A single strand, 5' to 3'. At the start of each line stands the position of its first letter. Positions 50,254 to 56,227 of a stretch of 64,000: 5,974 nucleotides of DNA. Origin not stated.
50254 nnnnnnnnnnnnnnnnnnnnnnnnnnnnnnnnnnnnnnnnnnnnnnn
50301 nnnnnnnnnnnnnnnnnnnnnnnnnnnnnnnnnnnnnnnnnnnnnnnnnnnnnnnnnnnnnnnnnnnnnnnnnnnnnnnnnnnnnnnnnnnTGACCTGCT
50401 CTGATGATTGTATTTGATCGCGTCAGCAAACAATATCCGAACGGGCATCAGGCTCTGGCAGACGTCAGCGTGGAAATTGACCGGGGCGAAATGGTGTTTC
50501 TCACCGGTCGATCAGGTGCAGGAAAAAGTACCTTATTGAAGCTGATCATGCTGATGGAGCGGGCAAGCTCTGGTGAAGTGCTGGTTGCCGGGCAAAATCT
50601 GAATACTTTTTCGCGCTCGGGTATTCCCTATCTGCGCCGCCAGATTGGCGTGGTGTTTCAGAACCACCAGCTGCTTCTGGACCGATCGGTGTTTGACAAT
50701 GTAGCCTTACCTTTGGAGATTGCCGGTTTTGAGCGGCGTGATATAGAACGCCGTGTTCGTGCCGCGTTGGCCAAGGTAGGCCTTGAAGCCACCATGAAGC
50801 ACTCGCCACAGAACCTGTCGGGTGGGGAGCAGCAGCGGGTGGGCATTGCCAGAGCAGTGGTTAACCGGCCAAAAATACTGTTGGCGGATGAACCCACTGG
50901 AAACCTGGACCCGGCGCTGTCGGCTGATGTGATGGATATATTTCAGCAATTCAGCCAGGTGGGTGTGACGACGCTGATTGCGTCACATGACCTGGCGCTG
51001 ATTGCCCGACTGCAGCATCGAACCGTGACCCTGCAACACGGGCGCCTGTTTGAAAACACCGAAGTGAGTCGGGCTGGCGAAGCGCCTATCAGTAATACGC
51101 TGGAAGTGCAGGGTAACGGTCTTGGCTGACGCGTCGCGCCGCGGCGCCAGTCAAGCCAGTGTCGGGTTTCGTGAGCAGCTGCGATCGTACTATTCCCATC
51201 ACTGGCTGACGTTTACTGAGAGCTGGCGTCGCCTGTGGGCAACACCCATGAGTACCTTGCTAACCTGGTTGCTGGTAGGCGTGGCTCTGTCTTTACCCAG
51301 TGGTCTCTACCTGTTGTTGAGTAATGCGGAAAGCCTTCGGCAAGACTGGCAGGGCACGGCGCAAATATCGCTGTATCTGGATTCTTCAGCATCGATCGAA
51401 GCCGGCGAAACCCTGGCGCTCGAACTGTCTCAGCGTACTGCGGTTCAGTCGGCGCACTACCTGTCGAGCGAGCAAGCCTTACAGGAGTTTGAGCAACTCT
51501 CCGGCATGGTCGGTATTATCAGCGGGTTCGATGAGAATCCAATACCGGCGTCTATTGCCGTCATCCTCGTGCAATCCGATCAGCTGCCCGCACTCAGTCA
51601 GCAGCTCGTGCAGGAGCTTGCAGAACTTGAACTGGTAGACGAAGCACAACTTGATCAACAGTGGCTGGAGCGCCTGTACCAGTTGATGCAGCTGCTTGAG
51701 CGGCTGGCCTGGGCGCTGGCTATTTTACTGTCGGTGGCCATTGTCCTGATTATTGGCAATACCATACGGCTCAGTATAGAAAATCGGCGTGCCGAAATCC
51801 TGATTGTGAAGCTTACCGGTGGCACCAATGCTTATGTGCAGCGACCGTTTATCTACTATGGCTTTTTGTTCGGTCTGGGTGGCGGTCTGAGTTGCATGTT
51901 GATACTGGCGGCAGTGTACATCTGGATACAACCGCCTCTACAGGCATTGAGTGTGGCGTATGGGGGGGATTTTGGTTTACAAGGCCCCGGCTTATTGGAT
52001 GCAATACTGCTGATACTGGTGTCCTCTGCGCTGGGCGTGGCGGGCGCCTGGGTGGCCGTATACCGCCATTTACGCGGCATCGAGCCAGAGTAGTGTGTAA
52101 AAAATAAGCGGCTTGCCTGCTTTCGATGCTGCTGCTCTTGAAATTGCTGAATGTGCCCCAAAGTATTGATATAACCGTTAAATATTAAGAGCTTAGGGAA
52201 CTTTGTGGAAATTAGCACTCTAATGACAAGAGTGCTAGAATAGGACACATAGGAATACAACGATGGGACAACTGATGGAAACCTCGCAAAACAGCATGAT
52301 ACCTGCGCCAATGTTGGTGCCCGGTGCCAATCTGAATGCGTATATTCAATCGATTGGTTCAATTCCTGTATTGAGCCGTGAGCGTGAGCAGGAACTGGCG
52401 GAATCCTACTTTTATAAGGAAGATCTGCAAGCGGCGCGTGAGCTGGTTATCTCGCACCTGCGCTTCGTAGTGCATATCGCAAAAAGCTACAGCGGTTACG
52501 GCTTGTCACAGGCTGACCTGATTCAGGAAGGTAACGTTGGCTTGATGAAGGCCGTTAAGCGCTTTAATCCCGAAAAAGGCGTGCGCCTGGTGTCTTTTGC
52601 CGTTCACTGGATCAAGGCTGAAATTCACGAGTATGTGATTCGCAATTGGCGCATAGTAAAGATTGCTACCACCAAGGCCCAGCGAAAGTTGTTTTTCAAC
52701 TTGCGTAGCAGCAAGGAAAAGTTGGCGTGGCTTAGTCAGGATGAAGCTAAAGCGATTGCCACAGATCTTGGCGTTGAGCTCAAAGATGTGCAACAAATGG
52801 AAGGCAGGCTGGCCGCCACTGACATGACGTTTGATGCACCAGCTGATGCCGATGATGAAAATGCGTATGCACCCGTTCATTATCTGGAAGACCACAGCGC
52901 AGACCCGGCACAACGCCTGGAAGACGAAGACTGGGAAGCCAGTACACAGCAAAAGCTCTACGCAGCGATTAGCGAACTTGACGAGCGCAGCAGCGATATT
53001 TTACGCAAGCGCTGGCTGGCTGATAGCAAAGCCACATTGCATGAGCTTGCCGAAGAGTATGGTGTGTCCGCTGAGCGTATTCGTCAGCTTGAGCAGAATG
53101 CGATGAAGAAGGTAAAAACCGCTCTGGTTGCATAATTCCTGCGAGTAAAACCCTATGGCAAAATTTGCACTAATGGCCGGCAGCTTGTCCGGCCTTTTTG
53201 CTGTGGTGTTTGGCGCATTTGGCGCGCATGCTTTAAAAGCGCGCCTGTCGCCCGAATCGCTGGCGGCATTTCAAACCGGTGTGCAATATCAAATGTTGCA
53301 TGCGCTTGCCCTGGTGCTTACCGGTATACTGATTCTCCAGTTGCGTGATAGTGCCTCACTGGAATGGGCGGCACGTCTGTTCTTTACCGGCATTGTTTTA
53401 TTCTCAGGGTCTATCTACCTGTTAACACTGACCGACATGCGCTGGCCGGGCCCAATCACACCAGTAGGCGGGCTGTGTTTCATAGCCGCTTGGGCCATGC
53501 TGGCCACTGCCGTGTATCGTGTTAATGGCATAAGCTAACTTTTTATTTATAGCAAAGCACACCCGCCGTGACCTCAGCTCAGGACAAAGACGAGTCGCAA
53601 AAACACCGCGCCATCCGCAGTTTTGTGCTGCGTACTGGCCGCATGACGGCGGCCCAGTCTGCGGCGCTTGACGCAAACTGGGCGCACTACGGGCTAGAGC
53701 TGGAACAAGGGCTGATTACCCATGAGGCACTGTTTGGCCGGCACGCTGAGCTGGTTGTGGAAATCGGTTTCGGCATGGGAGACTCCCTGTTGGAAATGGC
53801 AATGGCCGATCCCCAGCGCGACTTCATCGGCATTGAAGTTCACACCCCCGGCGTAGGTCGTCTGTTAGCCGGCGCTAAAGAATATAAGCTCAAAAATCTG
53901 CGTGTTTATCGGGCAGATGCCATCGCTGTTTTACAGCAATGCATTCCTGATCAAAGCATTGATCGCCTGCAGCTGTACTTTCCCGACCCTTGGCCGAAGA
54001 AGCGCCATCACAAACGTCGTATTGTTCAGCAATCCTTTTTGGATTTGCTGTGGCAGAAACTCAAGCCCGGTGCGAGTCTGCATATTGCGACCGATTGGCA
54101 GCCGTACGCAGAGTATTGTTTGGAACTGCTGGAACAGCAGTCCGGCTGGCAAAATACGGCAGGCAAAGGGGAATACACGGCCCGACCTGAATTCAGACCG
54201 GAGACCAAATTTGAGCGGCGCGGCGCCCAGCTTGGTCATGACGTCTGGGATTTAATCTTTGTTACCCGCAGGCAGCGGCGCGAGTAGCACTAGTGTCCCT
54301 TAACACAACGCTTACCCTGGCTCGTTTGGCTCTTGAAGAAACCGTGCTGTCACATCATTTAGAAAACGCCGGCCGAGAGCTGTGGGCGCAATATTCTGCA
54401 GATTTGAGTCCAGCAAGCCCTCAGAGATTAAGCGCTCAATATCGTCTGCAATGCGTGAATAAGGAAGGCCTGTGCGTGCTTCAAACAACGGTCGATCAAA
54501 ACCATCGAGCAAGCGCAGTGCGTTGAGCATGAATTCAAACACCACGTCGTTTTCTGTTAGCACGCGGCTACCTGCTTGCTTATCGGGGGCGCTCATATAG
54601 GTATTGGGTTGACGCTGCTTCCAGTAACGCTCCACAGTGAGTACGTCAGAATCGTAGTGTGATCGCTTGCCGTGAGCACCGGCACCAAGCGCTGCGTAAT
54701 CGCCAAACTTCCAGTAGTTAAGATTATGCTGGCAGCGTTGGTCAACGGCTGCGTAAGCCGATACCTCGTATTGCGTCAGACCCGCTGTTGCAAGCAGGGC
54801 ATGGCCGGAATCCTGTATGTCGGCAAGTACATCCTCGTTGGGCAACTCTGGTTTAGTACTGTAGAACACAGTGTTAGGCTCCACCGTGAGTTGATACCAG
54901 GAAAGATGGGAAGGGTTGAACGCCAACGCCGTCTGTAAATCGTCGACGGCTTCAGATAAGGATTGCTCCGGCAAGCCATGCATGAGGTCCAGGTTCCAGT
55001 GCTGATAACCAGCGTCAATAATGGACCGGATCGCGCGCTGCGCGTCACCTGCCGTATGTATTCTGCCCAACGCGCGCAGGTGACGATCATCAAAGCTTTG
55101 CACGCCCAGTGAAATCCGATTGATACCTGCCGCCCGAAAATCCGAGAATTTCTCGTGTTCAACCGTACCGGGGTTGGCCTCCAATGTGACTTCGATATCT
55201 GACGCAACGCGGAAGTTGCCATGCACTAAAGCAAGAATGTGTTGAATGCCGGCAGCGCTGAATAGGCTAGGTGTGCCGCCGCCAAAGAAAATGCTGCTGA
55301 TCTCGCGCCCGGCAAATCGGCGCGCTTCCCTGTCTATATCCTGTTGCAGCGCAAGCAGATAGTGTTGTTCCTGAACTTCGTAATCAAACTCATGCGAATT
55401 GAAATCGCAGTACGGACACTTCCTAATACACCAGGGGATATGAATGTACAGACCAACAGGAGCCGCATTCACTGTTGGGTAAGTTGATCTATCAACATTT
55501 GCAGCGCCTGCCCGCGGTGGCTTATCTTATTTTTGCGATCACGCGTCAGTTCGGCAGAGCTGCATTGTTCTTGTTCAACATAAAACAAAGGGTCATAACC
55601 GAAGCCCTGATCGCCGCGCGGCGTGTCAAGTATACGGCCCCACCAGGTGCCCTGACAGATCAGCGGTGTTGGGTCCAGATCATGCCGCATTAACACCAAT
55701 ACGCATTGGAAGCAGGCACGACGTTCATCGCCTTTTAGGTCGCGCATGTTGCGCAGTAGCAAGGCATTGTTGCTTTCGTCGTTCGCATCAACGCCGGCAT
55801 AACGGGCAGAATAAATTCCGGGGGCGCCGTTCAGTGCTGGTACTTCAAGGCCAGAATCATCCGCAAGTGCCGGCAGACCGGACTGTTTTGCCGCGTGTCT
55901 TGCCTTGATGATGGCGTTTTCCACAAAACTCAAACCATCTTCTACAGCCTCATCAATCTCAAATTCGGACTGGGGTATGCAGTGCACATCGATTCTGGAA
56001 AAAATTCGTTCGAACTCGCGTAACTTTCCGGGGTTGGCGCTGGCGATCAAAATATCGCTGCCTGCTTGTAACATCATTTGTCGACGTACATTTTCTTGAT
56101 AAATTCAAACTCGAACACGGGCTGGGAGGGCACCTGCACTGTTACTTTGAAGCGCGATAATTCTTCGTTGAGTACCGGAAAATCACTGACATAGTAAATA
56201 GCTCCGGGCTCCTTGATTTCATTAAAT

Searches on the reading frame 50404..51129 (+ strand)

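Call 28: search_protein_families(library=pfam, proteins=[window:50404-51129:+], max_evalue=0.0001)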
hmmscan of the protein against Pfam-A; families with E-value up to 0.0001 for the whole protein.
window:50404-51129:+ (241 aa): 4 families
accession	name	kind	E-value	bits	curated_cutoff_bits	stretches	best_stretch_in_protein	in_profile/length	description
PF00005.33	ABC_tran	-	7.4e-37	127.4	25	1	18-165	1-136/137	ABC transporter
PF13304.12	AAA_21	-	1.4e-08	35.6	27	0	31-73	2-39/304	AAA domain, putative AbiEii toxin, Type IV TA system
PF13555.12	AAA_29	-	2.2e-05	24.6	27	1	21-45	15-39/61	P-loop containing region of AAA domain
PF13191.12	AAA_16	-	3.1e-05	25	32.6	1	22-85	18-73/167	AAA ATPase domain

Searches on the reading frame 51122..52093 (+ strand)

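Call 28: search_protein_families(library=pfam, proteins=[window:51122-52093:+], max_evalue=0.0001)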
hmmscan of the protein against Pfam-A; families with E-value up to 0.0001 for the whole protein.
window:51122-52093:+ (323 aa): 2 families
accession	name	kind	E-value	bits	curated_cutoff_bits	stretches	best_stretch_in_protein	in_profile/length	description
PF18075.7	FtsX_ECD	-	3.3e-12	47.3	23.5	1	81-162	2-87/96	FtsX extracellular domain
PF02687.27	FtsX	-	1.3e-07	32.1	25.5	1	198-315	2-114/120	FtsX-like permease C-terminal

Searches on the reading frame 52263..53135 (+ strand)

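Call 28: search_protein_families(library=pfam, proteins=[window:52263-53135:+], max_evalue=0.0001)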
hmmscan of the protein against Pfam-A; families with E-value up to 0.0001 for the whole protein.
window:52263-53135:+ (290 aa): 3 families
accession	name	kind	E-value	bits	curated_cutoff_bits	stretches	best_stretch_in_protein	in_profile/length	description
PF04542.20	Sigma70_r2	-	2.2e-18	66.3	24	1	61-130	1-70/71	Sigma-70 region 2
PF04545.22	Sigma70_r4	-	9.8e-14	51.1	24.1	1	235-285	1-49/50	Sigma-70, region 4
PF00140.25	Sigma70_r1_2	-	5.8e-05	23.4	22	1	25-47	4-26/34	Sigma-70 factor, region 1.2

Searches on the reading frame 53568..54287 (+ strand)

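Call 28: search_protein_families(library=pfam, proteins=[window:53568-54287:+], max_evalue=0.0001)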
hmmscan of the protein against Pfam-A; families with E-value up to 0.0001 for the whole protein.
window:53568-54287:+ (239 aa): 1 family
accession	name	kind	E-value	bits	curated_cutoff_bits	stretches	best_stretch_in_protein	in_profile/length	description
PF02390.23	Methyltransf_4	-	3.5e-54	183.3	24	1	61-229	3-173/173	Putative methyltransferase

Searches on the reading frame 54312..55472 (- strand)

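Call 28: search_protein_families(library=pfam, proteins=[window:54312-55472:-], max_evalue=0.0001)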
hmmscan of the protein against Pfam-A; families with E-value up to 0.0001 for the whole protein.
window:54312-55472:- (386 aa): 2 families
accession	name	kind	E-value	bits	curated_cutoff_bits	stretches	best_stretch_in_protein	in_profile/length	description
PF04055.27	Radical_SAM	-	4.5e-28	98.9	29.5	1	9-180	1-164/166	Radical SAM superfamily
PF06969.22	HemN_C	-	6.3e-12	45.8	24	1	305-370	1-67/67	HemN C-terminal domain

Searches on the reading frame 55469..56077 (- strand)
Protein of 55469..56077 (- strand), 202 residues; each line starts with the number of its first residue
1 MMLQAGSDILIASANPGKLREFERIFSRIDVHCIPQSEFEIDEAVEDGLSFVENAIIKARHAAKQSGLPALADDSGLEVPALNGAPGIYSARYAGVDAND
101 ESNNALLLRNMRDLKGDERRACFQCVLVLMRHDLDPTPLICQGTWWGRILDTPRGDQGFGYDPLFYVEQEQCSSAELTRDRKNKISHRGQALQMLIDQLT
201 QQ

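Call 28: search_protein_families(library=pfam, proteins=[window:55469-56077:-], max_evalue=0.0001)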
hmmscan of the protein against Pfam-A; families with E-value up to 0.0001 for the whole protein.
window:55469-56077:- (202 aa): 1 family
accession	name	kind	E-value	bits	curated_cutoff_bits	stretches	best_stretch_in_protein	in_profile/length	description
PF01725.21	Ham1p_like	-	2.9e-64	216.8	22.5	1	9-197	1-185/186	Ham1 family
